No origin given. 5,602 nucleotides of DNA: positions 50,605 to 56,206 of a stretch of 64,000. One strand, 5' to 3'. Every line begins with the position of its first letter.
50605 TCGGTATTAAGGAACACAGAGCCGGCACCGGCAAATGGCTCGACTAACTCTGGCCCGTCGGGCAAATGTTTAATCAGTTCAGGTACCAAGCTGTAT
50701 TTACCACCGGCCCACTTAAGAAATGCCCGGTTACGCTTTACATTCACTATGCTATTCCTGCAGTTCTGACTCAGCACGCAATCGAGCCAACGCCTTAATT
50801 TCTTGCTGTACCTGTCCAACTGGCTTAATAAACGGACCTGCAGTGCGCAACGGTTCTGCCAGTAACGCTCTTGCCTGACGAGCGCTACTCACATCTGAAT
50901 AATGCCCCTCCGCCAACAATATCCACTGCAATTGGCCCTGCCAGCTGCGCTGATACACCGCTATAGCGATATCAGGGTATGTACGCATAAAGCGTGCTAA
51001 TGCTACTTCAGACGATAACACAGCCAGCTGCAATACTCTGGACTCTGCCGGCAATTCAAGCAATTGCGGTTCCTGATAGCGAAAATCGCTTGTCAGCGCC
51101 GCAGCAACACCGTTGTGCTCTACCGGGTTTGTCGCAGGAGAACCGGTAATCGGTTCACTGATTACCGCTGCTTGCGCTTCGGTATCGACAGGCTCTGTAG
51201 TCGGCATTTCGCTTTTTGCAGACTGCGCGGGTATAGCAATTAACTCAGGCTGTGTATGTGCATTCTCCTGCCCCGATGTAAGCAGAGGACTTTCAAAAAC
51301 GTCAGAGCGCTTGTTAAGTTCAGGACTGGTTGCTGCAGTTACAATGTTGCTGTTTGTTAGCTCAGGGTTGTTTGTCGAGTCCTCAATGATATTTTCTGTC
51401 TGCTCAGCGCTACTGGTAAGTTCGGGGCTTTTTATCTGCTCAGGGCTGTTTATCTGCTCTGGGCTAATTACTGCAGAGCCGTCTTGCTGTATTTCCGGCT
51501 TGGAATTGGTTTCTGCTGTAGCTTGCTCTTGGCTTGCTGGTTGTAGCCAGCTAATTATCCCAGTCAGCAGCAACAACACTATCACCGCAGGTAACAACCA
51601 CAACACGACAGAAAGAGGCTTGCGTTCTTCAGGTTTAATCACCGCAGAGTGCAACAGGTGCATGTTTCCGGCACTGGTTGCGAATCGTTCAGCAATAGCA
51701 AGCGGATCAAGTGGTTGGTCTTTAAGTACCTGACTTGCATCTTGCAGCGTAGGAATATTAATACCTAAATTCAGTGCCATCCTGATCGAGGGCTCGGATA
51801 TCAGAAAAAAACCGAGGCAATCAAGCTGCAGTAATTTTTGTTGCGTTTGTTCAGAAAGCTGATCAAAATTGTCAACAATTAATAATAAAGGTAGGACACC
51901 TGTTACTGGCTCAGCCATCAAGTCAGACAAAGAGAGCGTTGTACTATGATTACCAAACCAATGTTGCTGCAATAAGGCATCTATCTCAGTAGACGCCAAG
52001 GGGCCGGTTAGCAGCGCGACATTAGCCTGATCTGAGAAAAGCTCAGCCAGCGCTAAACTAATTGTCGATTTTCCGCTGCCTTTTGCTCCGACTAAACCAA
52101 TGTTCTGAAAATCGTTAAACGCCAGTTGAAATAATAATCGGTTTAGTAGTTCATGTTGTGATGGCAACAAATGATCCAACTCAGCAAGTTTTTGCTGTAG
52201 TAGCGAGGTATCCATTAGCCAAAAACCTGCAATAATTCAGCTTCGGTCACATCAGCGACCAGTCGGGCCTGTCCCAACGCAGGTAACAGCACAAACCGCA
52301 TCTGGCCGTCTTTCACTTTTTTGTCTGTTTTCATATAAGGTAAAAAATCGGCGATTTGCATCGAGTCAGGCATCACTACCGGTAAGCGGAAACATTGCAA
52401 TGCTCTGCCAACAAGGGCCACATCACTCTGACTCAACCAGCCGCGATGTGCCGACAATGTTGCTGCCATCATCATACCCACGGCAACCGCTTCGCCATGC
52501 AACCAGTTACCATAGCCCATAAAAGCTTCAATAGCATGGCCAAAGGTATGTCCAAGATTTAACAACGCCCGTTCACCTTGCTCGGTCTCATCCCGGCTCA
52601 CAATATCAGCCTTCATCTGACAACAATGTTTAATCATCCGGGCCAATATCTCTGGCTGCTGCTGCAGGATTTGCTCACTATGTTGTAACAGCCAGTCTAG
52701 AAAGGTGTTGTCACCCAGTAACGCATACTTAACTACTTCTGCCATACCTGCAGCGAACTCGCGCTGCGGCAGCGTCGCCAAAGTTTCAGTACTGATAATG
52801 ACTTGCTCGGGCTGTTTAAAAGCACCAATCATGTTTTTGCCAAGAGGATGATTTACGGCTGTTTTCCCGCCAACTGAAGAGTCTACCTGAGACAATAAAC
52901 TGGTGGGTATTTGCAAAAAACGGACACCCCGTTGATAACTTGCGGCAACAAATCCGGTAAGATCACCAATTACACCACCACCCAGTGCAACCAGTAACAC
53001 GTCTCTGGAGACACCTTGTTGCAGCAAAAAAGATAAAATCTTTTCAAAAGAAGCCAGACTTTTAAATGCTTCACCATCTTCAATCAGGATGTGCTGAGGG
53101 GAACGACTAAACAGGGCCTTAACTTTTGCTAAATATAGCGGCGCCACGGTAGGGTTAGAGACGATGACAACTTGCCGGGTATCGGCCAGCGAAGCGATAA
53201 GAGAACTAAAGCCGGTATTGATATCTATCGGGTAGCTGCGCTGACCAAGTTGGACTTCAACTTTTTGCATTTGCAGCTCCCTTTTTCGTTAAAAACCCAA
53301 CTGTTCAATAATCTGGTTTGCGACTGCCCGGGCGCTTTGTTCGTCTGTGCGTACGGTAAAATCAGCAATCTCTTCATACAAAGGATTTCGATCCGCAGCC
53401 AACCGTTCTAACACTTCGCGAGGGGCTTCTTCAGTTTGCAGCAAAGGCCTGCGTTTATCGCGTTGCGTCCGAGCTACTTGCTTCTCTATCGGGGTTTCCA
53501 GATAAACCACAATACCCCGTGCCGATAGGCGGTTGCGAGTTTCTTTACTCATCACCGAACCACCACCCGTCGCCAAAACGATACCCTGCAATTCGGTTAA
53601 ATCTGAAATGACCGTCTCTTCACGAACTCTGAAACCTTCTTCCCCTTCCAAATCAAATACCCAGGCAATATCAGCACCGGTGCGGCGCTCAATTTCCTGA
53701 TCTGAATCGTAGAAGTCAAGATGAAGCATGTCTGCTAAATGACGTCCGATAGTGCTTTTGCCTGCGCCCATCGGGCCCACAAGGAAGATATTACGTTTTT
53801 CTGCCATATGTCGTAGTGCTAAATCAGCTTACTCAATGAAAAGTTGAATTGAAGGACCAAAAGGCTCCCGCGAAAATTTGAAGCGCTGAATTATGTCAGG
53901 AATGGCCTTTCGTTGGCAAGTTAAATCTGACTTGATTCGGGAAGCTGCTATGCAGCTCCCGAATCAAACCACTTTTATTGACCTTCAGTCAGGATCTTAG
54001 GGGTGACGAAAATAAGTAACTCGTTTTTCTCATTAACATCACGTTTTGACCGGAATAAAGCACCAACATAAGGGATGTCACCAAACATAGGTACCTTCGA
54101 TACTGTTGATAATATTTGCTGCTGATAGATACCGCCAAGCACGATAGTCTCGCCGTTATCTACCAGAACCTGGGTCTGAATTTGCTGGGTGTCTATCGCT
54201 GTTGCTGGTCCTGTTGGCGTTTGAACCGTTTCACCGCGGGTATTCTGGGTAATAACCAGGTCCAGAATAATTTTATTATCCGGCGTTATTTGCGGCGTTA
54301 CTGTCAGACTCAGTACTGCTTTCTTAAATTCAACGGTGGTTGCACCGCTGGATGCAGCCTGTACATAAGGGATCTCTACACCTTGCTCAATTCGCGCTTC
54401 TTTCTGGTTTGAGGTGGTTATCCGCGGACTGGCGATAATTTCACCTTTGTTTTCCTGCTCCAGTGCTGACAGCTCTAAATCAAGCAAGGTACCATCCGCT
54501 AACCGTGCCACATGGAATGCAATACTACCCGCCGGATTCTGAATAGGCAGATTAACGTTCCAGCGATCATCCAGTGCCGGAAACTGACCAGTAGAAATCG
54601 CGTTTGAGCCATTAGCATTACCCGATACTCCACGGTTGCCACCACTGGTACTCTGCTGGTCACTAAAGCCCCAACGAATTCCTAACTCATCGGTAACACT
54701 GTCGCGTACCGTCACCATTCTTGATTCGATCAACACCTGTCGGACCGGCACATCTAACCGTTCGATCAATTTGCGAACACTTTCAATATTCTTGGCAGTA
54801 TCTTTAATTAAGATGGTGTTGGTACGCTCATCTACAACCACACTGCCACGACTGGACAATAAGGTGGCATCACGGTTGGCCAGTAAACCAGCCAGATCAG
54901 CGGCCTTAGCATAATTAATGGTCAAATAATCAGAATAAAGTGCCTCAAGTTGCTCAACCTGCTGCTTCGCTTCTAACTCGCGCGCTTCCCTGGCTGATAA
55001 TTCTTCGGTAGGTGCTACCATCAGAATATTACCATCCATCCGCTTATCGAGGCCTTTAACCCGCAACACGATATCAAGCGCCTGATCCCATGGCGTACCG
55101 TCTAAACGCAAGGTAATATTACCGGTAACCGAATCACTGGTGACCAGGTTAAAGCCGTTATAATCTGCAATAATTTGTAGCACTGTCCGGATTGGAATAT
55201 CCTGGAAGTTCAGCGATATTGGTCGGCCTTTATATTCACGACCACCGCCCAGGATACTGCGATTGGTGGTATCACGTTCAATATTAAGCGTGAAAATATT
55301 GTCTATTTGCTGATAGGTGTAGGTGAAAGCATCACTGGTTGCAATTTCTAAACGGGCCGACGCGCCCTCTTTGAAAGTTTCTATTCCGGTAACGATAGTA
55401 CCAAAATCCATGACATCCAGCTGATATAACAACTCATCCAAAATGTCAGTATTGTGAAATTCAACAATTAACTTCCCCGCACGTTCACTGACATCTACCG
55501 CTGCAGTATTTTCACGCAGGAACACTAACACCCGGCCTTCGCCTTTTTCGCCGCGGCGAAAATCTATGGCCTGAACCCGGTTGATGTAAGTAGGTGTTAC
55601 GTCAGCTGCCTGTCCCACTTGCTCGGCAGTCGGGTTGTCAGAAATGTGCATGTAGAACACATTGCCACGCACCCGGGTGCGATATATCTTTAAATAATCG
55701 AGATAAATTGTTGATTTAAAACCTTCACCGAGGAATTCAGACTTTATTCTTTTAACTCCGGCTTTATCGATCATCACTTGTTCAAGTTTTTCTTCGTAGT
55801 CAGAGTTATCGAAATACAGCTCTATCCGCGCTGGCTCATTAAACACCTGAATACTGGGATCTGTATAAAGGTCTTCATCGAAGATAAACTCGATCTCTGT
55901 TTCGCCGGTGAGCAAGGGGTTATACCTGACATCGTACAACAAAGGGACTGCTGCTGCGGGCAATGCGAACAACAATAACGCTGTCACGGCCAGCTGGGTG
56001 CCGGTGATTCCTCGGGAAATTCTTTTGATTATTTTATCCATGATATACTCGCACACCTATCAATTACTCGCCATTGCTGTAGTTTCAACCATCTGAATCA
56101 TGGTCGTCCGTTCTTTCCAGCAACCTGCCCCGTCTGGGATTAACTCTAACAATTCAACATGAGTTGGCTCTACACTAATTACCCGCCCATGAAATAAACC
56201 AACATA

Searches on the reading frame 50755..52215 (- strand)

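Call 29: search_protein_families(library=pfam, proteins=[window:50755-52215:-], max_evalue=0.001)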
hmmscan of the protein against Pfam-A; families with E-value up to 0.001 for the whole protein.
window:50755-52215:- (487 aa): 2 families
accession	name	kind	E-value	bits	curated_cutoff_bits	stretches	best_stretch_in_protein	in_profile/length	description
PF07728.20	AAA_5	-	0.00017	22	22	1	41-131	4-89/139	AAA domain (dynein-related subfamily)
PF00005.33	ABC_tran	-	0.00085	20.4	25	0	31-69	6-44/137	ABC transporter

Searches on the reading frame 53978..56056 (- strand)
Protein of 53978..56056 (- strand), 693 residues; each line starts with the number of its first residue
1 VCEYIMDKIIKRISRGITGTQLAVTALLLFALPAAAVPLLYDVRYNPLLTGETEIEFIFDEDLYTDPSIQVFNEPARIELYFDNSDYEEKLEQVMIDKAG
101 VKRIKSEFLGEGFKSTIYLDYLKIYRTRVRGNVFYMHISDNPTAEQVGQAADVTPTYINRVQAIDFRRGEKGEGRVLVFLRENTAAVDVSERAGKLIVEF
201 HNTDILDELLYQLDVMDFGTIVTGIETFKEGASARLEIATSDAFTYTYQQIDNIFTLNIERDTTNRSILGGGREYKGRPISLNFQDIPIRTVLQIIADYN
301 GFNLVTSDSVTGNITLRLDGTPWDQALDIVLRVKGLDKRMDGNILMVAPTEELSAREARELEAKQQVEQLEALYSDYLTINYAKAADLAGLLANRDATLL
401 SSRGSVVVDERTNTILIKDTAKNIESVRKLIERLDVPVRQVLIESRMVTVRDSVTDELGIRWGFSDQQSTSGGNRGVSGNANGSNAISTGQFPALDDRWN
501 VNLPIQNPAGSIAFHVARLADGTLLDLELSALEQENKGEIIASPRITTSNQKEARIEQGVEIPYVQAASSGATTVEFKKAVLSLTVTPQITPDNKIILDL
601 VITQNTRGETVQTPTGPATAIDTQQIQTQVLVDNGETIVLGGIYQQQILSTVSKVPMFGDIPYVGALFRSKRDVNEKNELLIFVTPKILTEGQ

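Call 29: search_protein_families(library=pfam, proteins=[window:53978-56056:-], max_evalue=0.001)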
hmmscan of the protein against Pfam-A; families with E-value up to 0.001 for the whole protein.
window:53978-56056:- (693 aa): 5 families
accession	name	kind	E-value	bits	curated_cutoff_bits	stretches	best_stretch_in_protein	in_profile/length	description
PF00263.26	Secretin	-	2.8e-48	164.1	27.5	1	531-689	1-168/169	Bacterial type II and III secretion system protein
PF03958.22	Secretin_N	-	8.3e-15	55.2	28.2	1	378-440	4-69/69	Bacterial type II/III secretion system short domain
PF11741.13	AMIN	-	2.8e-10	40.6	20.5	1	163-250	1-88/101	AMIN domain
PF07660.19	STN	-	6.7e-08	32.7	28.4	1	304-349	3-51/52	Secretin and TonB N terminus short domain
PF21305.2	type_II_gspD_N0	-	8.9e-05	22.7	27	1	282-319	1-38/71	GspD-like, N0 domain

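Call 56: search_protein_families(library=ncbifam, proteins=[window:53978-56056:-], max_evalue=1e-10)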
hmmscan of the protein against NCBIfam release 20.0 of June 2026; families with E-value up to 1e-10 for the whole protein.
window:53978-56056:- (693 aa): 8 families
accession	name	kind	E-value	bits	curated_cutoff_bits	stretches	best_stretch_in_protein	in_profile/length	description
TIGR02515.1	IV_pilus_PilQ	subfamily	7.5e-158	526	284.35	1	277-689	1-427/428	type IV pilus secretin PilQ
NF010083.0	PRK13568.1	equivalog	1.2e-127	426.2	554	1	273-689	21-417/419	DNA uptake porin HofQ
NF007851.2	PRK10560.1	exception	1e-89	301.2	598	1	276-690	20-410/412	DNA uptake porin HofQ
TIGR02517.1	type_II_gspD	equivalog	1.9e-66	224.8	351.35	2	426-691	323-592/600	type II secretion system secretin GspD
TIGR02516.1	type_III_yscC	equivalog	1.5e-40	139.1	238.45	1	400-690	195-462/463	type III secretion system outer membrane ring subunit SctC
TIGR02519.1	pilus_MshL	equivalog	3.8e-33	114.8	250.2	1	407-689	2-290/290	pilus (MSHA type) biogenesis protein MshL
NF042912.1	Amuc_1098_fam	equivalog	2e-27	95.6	750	1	622-689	729-796/805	Amuc_1098 family type IV pilus outer membrane protein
NF011873.0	PRK15346.1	equivalog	4.9e-27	94.7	524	1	527-673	331-478/499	EscC/YscC/HrcC family type III secretion system outer membrane ring protein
